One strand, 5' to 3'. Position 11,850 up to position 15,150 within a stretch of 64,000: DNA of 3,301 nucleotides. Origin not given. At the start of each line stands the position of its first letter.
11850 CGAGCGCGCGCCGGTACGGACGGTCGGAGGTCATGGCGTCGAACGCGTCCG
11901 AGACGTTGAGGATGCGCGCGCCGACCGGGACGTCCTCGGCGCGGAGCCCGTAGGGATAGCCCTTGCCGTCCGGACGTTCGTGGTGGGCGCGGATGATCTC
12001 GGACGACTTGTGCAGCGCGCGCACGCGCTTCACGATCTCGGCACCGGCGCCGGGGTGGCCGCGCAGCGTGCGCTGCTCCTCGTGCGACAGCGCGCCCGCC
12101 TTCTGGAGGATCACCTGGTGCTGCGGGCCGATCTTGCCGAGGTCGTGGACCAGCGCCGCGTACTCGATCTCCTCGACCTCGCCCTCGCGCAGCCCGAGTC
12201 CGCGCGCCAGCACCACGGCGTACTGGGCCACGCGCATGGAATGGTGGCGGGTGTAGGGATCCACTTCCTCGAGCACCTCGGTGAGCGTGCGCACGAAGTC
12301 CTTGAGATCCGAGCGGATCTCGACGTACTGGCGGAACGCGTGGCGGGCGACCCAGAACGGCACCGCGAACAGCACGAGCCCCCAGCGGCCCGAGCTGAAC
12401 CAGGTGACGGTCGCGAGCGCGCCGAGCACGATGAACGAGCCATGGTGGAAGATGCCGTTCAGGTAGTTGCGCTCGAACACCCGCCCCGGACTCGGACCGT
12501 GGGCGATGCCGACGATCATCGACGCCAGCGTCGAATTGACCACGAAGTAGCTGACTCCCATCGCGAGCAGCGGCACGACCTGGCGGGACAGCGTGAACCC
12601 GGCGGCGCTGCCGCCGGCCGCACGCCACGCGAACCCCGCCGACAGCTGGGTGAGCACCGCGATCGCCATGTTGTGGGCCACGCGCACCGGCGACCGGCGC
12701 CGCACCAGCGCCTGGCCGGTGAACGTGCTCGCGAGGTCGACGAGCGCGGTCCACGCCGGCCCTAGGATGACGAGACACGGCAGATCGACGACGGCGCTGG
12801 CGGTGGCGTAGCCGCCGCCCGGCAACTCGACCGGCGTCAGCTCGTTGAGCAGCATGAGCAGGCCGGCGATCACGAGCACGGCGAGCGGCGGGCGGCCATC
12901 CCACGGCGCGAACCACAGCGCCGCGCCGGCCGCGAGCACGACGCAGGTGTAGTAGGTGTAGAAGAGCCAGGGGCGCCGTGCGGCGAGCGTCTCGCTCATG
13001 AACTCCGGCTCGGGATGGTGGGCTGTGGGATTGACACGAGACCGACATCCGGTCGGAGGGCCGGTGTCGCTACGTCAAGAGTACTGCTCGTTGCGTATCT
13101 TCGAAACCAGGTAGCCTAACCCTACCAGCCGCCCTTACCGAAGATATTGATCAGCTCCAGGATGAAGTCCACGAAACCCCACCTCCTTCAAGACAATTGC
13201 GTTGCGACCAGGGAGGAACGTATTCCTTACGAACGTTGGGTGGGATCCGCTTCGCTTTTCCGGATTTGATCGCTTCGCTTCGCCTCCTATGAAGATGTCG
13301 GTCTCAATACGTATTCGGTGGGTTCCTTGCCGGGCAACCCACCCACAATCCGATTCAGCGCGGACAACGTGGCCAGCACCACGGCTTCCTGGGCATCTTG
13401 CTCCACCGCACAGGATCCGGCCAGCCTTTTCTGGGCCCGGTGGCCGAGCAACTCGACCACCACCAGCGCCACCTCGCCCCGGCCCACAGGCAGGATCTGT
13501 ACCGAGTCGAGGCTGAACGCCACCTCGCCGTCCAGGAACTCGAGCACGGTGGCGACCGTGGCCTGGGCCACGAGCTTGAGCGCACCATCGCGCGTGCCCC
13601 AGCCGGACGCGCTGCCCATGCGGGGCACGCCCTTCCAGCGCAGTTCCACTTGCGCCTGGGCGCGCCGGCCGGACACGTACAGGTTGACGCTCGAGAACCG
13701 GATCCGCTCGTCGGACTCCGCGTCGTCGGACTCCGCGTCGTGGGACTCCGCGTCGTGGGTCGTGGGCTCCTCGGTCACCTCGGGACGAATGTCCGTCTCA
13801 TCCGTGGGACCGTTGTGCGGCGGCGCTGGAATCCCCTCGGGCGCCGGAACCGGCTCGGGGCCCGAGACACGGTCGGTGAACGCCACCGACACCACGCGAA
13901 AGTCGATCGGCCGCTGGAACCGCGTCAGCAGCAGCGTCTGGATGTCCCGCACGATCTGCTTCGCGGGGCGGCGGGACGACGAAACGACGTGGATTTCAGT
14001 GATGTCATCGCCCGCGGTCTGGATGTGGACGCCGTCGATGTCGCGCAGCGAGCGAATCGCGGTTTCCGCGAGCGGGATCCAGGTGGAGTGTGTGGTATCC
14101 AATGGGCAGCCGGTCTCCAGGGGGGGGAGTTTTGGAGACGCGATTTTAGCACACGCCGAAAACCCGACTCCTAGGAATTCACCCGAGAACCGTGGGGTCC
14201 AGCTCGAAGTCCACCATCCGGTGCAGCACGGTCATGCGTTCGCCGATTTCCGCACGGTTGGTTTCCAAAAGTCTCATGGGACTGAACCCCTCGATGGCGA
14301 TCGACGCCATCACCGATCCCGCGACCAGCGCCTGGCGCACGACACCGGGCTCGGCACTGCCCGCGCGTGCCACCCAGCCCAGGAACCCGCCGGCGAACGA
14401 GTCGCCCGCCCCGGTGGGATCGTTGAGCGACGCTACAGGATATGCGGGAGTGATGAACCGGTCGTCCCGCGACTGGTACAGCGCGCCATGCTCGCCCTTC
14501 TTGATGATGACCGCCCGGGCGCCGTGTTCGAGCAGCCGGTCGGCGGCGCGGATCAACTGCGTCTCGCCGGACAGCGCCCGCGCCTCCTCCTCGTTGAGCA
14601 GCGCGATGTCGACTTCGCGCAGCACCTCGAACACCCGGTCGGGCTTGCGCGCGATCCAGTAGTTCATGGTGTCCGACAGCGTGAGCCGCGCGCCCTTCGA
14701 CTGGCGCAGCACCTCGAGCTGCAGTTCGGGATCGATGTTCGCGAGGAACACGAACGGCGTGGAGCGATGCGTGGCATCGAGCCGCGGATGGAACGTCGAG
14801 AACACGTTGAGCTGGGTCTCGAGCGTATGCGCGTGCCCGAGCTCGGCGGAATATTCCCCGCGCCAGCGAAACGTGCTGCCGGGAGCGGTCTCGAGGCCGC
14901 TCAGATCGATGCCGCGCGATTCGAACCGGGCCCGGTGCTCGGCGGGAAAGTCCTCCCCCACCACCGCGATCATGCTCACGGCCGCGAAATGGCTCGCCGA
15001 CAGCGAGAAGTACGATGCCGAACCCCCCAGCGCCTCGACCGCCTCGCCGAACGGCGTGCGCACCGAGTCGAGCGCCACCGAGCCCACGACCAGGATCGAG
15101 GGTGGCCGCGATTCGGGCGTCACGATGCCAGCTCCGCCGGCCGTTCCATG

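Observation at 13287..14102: A low-GC, internally duplicated hypothetical gene with 15-bp tandem repeats and its own promoter-like and hairpin elements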

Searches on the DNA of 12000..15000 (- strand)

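Call 7: search_rna_families(source=window, start=12000, end=15000, threshold=evalue, max_evalue=1)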
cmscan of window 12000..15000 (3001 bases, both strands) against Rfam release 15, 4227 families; matches with E-value up to 1: 2.
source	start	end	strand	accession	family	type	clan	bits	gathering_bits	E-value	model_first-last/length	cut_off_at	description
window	12087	12193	-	RF00312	snoZ206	Gene; snRNA; snoRNA; CD-box;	-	23.3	50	0.38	1-129/129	no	Small nucleolar RNA Z206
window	14917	14966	-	RF00285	snoZ6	Gene; snRNA; snoRNA; CD-box;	-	18.6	35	0.76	1-91/91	no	Z6 small nucleolar RNA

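Call 43: search_rna_families(sources=[L058, L062, L063, L067, L071, L079, L084, L085, L086, L087, L088, L090, L091, L092, L019, L021, L043], threshold=gathering)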
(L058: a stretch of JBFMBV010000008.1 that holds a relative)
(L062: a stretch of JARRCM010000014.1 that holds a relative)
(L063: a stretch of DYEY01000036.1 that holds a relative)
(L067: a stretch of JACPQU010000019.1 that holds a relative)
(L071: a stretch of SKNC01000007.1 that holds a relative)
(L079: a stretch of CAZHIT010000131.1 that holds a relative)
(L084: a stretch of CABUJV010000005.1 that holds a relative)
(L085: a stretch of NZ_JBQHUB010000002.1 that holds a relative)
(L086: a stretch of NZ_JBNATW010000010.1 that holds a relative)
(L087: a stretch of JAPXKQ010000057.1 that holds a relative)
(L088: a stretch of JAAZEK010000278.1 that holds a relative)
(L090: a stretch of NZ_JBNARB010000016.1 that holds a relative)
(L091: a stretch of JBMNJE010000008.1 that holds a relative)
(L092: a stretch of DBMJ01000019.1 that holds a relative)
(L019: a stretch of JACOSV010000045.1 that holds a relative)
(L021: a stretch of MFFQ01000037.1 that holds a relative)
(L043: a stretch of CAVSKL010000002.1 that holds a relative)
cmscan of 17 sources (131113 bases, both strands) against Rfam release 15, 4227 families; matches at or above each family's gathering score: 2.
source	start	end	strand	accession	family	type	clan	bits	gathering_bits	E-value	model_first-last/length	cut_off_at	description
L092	8296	8561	+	RF01854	Bacteria_large_SRP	Gene;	CL00003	214.4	60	3.8e-36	1-256/256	no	Bacterial large signal recognition particle RNA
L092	8194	8281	+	RF00005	tRNA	Gene; tRNA;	CL00001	50.9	29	1.2e-07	1-71/71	no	tRNA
